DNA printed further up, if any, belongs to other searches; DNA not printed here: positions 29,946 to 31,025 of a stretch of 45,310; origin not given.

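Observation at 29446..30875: Signal peptidase I pseudo-enzyme with both catalytic residues replaced by Gly, coupled to a HAD phosphatase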

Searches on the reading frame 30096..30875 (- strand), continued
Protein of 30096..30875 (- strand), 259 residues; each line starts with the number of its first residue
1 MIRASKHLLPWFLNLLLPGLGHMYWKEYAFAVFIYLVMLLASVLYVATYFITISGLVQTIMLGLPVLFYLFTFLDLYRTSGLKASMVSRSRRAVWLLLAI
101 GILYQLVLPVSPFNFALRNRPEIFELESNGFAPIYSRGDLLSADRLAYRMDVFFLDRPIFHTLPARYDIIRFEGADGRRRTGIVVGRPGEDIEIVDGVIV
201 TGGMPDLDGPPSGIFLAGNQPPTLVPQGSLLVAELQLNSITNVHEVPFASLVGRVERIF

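Call 18: search_solved_structures(query=A1, max_evalue=10, show_alignments=5)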
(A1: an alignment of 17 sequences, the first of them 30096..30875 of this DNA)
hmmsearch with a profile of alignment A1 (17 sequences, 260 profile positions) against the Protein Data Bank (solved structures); distinct sequences matched with E-value up to 10: 12.
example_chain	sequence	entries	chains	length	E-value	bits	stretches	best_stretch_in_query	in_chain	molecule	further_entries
4me8_A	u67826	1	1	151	0.0073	18.9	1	164-210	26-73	Signal peptidase I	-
4nv4_A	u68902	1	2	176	0.015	17.9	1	127-224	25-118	Signal peptidase I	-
9nlo_A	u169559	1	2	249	0.15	14.7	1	123-193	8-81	Signal peptidase I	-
7nhk_S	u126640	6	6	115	0.21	14.2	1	159-258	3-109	50S ribosomal protein L19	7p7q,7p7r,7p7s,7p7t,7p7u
6o8w_Q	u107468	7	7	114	0.23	14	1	167-258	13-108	50S ribosomal protein L19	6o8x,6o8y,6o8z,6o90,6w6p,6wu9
1t7d_A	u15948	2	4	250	0.28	13.8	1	125-193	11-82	SIGNAL PEPTIDASE I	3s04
1kn9_A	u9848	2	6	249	0.28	13.7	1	125-193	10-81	Signal peptidase I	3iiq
1b12_A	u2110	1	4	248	0.29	13.7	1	125-193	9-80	SIGNAL PEPTIDASE I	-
6b88_A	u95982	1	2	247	0.29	13.7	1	125-193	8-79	Signal peptidase I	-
9boy_A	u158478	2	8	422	0.32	13.6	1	35-149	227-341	Glycine receptor subunit alpha-3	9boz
9bp0_A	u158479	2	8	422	0.45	13.1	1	35-148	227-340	Glycine receptor subunit alpha-3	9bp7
5myj_BS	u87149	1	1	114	0.56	12.8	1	167-208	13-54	50S ribosomal protein L19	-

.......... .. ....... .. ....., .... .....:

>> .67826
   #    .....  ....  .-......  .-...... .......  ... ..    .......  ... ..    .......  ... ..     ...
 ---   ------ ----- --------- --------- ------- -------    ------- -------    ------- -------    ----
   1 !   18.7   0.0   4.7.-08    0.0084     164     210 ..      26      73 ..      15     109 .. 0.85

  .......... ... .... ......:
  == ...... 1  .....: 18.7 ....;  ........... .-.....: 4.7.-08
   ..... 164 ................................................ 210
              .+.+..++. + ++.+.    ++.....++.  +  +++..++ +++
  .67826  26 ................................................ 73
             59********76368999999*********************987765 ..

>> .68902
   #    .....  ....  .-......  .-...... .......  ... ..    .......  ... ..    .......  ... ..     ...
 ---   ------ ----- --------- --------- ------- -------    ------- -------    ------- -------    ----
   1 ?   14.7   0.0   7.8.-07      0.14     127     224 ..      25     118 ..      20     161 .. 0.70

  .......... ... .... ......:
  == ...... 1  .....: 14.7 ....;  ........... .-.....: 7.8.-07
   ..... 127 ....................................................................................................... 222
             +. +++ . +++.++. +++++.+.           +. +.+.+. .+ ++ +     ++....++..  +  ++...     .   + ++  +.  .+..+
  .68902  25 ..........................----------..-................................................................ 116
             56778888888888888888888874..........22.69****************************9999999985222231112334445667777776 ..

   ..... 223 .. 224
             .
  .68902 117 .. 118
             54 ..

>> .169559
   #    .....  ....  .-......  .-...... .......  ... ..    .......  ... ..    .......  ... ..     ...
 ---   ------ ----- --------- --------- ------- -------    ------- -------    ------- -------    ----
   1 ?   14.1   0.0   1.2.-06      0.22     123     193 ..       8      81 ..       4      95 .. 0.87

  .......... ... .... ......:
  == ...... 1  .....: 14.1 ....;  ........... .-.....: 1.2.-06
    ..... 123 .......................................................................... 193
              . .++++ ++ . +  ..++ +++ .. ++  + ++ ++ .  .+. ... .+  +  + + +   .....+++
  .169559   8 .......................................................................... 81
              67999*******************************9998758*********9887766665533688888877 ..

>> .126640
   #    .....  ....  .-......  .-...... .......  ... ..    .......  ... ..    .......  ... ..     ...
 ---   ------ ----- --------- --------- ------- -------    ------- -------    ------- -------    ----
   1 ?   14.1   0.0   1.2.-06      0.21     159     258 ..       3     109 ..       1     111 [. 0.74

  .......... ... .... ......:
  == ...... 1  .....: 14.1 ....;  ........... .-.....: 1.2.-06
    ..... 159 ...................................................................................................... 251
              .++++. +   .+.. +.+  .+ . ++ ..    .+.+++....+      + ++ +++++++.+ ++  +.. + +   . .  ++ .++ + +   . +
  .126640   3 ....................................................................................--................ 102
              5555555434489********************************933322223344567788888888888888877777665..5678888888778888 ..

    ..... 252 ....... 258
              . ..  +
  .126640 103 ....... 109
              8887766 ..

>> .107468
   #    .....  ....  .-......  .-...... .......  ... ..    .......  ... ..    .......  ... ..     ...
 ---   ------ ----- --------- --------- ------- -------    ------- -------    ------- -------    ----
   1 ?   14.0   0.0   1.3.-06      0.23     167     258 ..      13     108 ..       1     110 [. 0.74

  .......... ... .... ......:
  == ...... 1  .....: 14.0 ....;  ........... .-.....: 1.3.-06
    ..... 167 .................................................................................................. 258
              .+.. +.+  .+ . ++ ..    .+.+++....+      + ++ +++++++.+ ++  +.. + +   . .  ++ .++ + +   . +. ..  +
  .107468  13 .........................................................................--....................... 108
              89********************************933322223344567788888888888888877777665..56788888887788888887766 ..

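Call 20: search_protein_families(library=pfam, alignment_id=A1, max_evalue=1)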
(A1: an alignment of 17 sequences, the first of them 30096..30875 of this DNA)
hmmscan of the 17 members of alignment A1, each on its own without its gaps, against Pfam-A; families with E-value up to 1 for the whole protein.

A. member 1, window:30096-30875:- (259 aa): 1 family
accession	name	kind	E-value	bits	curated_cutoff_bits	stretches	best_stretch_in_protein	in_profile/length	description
PF10502.14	Peptidase_S26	-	0.014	15.8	22.9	1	124-201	26-94/168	Signal peptidase, peptidase S26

B. families by the number of members that match (of 17 scanned): 20 families
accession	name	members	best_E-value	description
PF10502.14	Peptidase_S26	13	4.8e-07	Signal peptidase, peptidase S26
PF20382.3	DUF6677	9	0.031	Family of unknown function (DUF6677)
PF04123.18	DUF373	3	0.046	Domain of unknown function (DUF373)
PF09843.14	DUF2070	3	0.16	Predicted membrane protein (DUF2070)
PF11992.13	TgpA_N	2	0.027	TgpA N-terminal domain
PF20134.4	DUF6524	2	0.2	Family of unknown function (DUF6524)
PF07254.17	Cpta_toxin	2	0.25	Membrane-bound toxin component of toxin-antitoxin system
PF19948.4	DUF6410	1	0.00063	Family of unknown function (DUF6410)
PF12698.13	ABC2_membrane_3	1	0.019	ABC-2 family transporter protein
PF13937.11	DUF4212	1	0.036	Domain of unknown function (DUF4212)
PF00654.25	Voltage_CLC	1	0.061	Voltage gated chloride channel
PF20389.3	DUF6684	1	0.077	Family of unknown function (DUF6684)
PF07436.16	Curto_V3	1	0.084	Curtovirus V3 protein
PF01284.28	MARVEL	1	0.086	Membrane-associating domain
PF04757.19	Pex2_Pex12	1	0.09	Pex2 / Pex12 amino terminal region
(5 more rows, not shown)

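Call 29: search_protein_representatives(alignment_id=A1)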
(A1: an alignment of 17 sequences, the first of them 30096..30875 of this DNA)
Query: 17 sequences, 260 profile positions. Proteins with E-value up to 0.001 (for the whole library): 751; up to 1e-10: 88; up to 1e-30: 53. The best 150 are listed.
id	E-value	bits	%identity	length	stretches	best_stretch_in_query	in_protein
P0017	6.6e-104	363.3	-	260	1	2-260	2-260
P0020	1.6e-97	342.3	-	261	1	3-260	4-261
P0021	2.2e-94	332.1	-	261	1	3-260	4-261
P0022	2.1e-92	325.6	-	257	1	5-260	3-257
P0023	9.8e-89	313.5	-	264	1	6-260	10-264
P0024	1.1e-87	310.1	-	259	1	3-259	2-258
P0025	2.8e-87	308.8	-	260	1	2-260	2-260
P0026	1.6e-85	303.0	-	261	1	5-260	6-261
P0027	6.2e-85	301.1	-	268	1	2-260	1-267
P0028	2.0e-84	299.4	-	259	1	3-257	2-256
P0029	2.1e-82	292.8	-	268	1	6-260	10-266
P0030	3.0e-82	292.3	-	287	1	8-260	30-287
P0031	4.6e-82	291.7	-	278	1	4-260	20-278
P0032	9.7e-82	290.6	-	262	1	3-259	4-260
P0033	1.1e-81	290.4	-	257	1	5-260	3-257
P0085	3.0e-16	75.9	-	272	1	6-259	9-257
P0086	5.5e-14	68.5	-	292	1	5-205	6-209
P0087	5.7e-14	68.5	-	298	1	5-210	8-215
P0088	2.2e-13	66.6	-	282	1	4-209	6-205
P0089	3.2e-13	66.1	-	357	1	5-208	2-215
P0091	2.8e-12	63.0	-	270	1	7-213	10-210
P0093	6.2e-12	61.8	-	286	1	4-215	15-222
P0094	6.9e-12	61.7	-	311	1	6-206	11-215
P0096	8.1e-12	61.4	-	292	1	5-210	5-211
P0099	1.7e-11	60.4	-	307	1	6-206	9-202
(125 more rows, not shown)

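Call 33: find_related_loci(query=A1, collection=genome_contigs, flank=6000)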
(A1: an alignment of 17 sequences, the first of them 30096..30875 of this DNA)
Query A1 (259 aa) in genome_contigs; peptide patterns used: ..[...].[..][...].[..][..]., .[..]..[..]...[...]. (x = any residue, [..] = any of these).
139 stretches matched a pattern; 58 encode a relative of the query (tblastn E <= 1e-3); 58 distinct loci.
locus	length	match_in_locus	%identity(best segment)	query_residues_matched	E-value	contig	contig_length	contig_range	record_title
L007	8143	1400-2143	54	11-258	3e-87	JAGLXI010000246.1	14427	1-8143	MAG: Candidatus Zixiibacteriota bacterium isolate RS_12_5 ZL285.bin.5.fa_246, whole genome shotgun sequence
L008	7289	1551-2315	52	5-259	5e-84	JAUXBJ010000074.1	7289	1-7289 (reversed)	MAG: bacterium isolate CSMAG_2796 CSMAG_2796_k117_5364907_length_7289_cov_21.4037, whole genome shotgun sequence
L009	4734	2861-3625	51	5-259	3e-83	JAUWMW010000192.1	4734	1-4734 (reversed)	MAG: bacterium isolate CSMAG_2408 CSMAG_2408_k141_465359_length_4734_cov_40.2502, whole genome shotgun sequence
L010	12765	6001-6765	51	5-259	2e-82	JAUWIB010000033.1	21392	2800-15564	MAG: bacterium isolate CSMAG_2283 CSMAG_2283_k141_1451023_length_21392_cov_11.9876, whole genome shotgun sequence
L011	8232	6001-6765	51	5-259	1e-81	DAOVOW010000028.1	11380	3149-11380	MAG TPA_asm: bacterium isolate CSMAG_1533 CSMAG_1533_k141_968136_length_11380_cov_60.0000, whole genome shotgun sequence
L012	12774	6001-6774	47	1-259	1e-80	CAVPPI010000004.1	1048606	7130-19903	MAG: uncultured candidate division Zixibacteria bacterium isolate MFD09964.bin.1.280 genome assembly, contig: contig_263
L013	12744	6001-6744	52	11-258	1e-79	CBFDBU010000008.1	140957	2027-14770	MAG TPA_asm: uncultured bacterium isolate SRR26215678_binner123_Refined_106 genome assembly, contig: ERZ25073496.34, who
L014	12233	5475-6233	46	5-257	6e-78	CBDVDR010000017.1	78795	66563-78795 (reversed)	MAG TPA_asm: uncultured bacterium isolate SRR21487745_metabat2_10 genome assembly, contig: ERZ25073593.34, whole genome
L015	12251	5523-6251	48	13-256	1e-77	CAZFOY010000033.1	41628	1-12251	MAG TPA_asm: uncultured Ignavibacteriales bacterium isolate binchicken_co224_254 genome assembly, contig: NODE_700_lengt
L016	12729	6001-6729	49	17-259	1e-75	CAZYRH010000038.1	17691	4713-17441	MAG TPA_asm: uncultured Ignavibacteriales bacterium isolate binchicken_co100_268 genome assembly, contig: NODE_4948_leng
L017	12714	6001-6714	46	21-258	6e-75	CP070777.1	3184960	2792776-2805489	MAG: Candidatus Zixiibacteriota bacterium isolate bin19 chromosome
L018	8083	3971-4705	47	13-258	2e-74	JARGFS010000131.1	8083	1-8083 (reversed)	MAG: bacterium isolate C14-12 NODE_131_length_8083_cov_4.119036, whole genome shotgun sequence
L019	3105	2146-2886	44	13-259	6e-75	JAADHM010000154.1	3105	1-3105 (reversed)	MAG: FCB group bacterium isolate M_MetaBat.192 contig-127_51775, whole genome shotgun sequence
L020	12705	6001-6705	49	22-256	1e-73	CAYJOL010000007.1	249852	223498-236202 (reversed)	MAG TPA_asm: uncultured Ignavibacteriales bacterium isolate ERP124720_co1_93 genome assembly, contig: NODE_51_length_249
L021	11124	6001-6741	45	13-259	2e-73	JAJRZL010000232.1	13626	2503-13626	MAG: Candidatus Zixiibacteriota bacterium isolate Dive96_bin4.195 k141_3217145, whole genome shotgun sequence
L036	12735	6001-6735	42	13-258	4e-63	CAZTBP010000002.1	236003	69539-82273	MAG TPA_asm: uncultured Ignavibacteriales bacterium isolate binchicken_co17_316 genome assembly, contig: NODE_71_length_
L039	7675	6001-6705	43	23-258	8e-62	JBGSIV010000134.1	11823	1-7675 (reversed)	MAG: Candidatus Zixiibacteriota bacterium isolate JTS-AC140 k141_2188178, whole genome shotgun sequence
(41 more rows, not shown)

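Call 38: find_encoding_contigs(protein=P0086, flank=5000, max_places=2)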
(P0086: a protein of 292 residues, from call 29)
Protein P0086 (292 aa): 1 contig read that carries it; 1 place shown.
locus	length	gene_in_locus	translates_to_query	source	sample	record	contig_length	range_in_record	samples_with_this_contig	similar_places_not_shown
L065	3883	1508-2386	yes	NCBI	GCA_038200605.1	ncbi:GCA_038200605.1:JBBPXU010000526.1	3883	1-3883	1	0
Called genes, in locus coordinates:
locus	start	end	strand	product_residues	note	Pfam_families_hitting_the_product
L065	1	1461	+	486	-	?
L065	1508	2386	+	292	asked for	PF10502:Peptidase_S26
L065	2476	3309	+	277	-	PF01149:Fapy_DNA_glyco, PF06831:H2TH, PF06827:zf-FPG_IleRS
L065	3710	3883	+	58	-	?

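Call 39: list_cluster_members(proteins=[P0085, P0086, P0087, P0088, P0089, P0091, P0093, P0094, P0096, P0099])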
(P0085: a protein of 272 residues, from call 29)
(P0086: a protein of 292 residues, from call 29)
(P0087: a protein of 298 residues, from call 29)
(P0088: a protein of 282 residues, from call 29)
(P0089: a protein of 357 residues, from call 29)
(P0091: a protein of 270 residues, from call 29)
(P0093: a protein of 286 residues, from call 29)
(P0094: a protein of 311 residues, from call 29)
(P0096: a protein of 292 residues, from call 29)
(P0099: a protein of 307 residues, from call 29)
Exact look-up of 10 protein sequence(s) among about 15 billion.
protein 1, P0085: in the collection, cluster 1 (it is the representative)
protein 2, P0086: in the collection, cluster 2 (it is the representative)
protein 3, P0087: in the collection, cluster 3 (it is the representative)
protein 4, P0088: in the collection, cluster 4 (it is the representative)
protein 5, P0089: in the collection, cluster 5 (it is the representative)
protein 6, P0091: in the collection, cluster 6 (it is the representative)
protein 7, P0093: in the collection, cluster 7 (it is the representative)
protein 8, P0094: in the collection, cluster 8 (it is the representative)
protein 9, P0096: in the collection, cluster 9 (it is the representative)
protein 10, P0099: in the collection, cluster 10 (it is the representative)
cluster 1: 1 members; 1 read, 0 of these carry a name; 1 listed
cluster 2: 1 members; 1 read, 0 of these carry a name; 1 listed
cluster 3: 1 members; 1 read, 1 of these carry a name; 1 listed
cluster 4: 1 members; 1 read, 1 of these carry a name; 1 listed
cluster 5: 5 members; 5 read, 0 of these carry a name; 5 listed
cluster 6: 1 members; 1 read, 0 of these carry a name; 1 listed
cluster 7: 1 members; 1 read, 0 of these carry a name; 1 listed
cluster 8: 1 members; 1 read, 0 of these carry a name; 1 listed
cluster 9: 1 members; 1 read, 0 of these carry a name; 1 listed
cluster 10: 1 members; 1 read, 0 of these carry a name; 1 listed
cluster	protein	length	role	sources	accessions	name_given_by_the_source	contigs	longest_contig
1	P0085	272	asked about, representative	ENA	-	-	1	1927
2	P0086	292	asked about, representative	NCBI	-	-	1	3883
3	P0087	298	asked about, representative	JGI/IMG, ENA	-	signal peptidase I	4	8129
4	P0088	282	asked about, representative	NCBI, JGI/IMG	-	signal peptidase I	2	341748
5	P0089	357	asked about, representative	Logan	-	-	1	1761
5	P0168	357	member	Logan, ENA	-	-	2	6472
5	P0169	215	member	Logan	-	-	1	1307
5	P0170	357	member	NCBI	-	-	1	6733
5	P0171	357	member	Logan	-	-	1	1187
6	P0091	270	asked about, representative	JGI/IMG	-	-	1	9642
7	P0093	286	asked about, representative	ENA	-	-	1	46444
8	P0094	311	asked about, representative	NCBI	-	-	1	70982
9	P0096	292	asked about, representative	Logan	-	-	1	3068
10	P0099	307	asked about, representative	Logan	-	-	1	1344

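Call 42: find_homologous_proteins(query=A1, max_evalue=0.001)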
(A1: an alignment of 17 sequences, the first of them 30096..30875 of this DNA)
Query A1 (17 sequences) (259 aa, profile of the alignment): 55 proteins with E <= 0.001 among 8000 candidates.
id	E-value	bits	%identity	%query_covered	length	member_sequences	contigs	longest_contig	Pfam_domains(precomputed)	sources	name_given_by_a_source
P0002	6.1e-123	427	54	96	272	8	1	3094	-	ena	-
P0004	3.3e-120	418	52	98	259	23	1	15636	-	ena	-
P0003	8.4e-120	417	54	96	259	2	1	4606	-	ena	-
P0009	1.6e-119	416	50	92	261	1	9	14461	-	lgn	-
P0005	1.7e-118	413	53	95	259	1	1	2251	-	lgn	-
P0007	9.0e-118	410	53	95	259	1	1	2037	-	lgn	-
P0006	1.6e-117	410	49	92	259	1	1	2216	-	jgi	jgi:hypothetical protein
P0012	1.6e-117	410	50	92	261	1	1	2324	-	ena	-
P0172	1.8e-117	409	47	92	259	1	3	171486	-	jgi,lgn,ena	-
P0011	1.7e-116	406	47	92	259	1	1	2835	-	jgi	jgi:hypothetical protein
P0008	1.2e-112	394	49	95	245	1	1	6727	-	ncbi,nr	ncbi:MAG: hypothetical protein U9R56_08335 [candidate division Zixibacteria bacterium]|nr:hypothetic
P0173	2.6e-112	393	48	92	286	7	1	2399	-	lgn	-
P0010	3.3e-112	392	49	91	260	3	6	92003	-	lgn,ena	-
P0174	4.4e-112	392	50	99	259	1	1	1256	-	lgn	-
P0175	2.6e-111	389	50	95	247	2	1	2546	-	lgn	-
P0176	3.2e-110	386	44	96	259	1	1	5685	PF10502.15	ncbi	-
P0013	5.7e-110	385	43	96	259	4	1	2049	PF10502.15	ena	-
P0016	1.4e-103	364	38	92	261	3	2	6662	-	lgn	-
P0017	2.1e-103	363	39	95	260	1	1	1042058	-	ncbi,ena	-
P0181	4.2e-101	356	44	95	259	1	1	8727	PF10502.15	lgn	-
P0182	6.5e-100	352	40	93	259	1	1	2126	PF10502.15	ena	-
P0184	1.8e-99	350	40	95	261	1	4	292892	PF10502.15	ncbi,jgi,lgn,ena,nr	ncbi:MAG TPA: S26 family signal peptidase [Acidobacteriota bacterium]|nr:S26 family signal peptidase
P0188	4.2e-98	346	42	95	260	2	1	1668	PF10502.15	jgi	jgi:hypothetical protein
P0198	9.7e-95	335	43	95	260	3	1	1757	PF10502.15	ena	-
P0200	4.2e-93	330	45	95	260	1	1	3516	PF10502.15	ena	-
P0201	3.0e-85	304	39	95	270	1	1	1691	PF10502.15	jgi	jgi:hypothetical protein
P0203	2.5e-81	291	40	95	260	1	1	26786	PF10502.15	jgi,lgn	jgi:hypothetical protein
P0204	1.7e-80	288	43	96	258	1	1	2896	PF10502.15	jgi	jgi:hypothetical protein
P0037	2.7e-80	288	42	90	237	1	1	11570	PF10502.15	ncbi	-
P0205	1.7e-79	285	37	96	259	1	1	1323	PF10502.15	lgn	-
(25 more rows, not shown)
